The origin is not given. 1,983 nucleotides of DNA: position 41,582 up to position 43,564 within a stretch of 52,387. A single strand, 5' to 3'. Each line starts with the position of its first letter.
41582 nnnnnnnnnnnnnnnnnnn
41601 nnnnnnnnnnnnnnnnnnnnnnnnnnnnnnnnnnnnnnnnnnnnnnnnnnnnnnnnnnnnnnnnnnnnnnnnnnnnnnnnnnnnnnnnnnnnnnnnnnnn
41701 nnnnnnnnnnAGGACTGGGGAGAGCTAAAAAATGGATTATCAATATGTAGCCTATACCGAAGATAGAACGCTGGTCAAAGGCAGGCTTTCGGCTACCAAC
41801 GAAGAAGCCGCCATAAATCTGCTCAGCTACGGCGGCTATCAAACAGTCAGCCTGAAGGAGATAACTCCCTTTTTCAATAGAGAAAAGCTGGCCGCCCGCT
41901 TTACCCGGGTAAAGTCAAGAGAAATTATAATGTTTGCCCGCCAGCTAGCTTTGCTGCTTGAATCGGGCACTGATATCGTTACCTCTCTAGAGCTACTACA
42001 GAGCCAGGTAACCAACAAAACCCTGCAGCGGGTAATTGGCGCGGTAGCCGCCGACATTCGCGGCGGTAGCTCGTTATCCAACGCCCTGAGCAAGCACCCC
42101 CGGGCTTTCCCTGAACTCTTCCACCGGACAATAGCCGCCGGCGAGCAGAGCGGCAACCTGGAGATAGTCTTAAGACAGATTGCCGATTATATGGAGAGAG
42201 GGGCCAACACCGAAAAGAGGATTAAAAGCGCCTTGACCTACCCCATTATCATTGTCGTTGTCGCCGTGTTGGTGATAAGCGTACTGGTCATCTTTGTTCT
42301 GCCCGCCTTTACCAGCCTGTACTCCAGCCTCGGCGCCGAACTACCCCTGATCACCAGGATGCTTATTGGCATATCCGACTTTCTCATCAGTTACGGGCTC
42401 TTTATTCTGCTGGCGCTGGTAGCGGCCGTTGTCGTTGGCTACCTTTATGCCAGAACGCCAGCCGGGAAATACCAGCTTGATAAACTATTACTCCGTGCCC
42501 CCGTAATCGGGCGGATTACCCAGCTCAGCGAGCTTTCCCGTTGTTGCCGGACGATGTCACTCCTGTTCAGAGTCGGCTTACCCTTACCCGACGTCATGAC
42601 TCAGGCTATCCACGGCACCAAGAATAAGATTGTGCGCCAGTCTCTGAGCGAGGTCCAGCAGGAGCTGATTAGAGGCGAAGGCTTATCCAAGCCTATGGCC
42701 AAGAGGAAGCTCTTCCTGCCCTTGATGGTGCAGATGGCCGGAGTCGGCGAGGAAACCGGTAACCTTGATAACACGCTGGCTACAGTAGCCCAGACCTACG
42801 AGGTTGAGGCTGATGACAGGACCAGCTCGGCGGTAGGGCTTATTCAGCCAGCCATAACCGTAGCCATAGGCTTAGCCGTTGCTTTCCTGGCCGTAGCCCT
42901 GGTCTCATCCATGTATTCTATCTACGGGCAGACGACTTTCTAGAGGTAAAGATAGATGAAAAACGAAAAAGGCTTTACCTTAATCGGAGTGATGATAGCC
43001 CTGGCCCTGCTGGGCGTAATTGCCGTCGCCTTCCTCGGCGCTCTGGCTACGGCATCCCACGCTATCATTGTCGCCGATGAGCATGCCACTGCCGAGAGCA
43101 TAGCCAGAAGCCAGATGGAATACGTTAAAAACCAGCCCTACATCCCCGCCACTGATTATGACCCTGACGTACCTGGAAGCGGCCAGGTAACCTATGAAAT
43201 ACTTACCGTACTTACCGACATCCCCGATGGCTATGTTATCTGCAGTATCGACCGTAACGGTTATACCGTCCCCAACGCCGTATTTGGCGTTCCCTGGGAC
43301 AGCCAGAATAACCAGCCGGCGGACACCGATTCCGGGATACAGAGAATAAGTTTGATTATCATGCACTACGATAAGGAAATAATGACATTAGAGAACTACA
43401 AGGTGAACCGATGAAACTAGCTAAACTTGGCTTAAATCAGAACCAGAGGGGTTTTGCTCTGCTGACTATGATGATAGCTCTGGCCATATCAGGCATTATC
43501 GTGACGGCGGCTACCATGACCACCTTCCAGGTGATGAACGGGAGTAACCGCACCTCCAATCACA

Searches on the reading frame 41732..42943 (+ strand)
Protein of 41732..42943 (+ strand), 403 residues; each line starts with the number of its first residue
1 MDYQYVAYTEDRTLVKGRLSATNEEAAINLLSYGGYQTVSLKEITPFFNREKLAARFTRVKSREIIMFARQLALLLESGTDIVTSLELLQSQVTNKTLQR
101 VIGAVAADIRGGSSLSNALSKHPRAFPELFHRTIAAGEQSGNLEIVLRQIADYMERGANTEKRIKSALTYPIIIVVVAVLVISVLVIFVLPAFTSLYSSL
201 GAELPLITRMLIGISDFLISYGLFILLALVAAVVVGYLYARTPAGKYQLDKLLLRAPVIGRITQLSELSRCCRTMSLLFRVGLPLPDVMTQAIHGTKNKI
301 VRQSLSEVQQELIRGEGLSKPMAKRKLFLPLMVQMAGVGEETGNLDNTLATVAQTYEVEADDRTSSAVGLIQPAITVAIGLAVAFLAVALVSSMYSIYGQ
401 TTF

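Call 80: search_protein_families(library=pfam, proteins=[window:41732-42943:+], max_evalue=0.00001)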
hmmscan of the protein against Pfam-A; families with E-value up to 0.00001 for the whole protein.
window:41732-42943:+ (403 aa): 1 family
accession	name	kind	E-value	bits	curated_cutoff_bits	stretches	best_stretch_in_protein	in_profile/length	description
PF00482.28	T2SSF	-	6.7e-54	181.6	25.2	2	68-191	1-125/125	Type II secretion system (T2SS), protein F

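Call 81: find_homologous_proteins(query=window:41732-42943:+, max_evalue=1e-30)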
Query window:41732-42943:+ (403 aa): 3293 proteins with E <= 1e-30 among 8000 candidates; the best 120 are listed.
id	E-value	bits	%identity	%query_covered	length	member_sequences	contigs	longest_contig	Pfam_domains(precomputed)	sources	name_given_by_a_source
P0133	3.6e-241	818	96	100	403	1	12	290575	PF00482.29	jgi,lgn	-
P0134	5.1e-237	804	94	100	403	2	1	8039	PF00482.29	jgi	-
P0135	3.8e-233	791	92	100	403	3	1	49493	PF00482.29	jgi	jgi:type IV pilus assembly protein PilC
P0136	6.2e-231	784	92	100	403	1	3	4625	PF00482.29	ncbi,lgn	-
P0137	7.8e-231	784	92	100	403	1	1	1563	PF00482.29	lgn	-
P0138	3.7e-213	726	84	99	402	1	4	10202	PF00482.29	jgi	jgi:type IV pilus assembly protein PilC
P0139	2.5e-210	716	82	100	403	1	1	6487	PF00482.29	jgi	jgi:type IV pilus assembly protein PilC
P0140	2.6e-210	716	83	99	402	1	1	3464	PF00482.29,PF28597.1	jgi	jgi:type IV pilus assembly protein PilC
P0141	3.1e-210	716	83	99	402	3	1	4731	PF00482.29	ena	-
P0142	4.9e-210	715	82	100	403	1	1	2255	PF00482.29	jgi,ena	-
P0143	2.5e-209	713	81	100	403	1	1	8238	PF00482.29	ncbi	-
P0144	2.0e-208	710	80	100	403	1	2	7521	PF00482.29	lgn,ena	-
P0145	4.5e-208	709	81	100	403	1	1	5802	PF00482.29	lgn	-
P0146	5.5e-208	709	81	100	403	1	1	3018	PF00482.29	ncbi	-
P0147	2.1e-207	707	81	100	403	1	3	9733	PF00482.29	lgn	-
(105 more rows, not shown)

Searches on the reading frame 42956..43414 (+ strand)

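Call 80: search_protein_families(library=pfam, proteins=[window:42956-43414:+], max_evalue=0.00001)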
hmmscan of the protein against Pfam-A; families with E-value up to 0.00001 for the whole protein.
window:42956-43414:+ (152 aa): 1 family
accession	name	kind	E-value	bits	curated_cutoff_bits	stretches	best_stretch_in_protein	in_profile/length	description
PF07963.17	N_methyl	-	4.6e-08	32.8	21.2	1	1-26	1-26/27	Prokaryotic N-terminal methylation motif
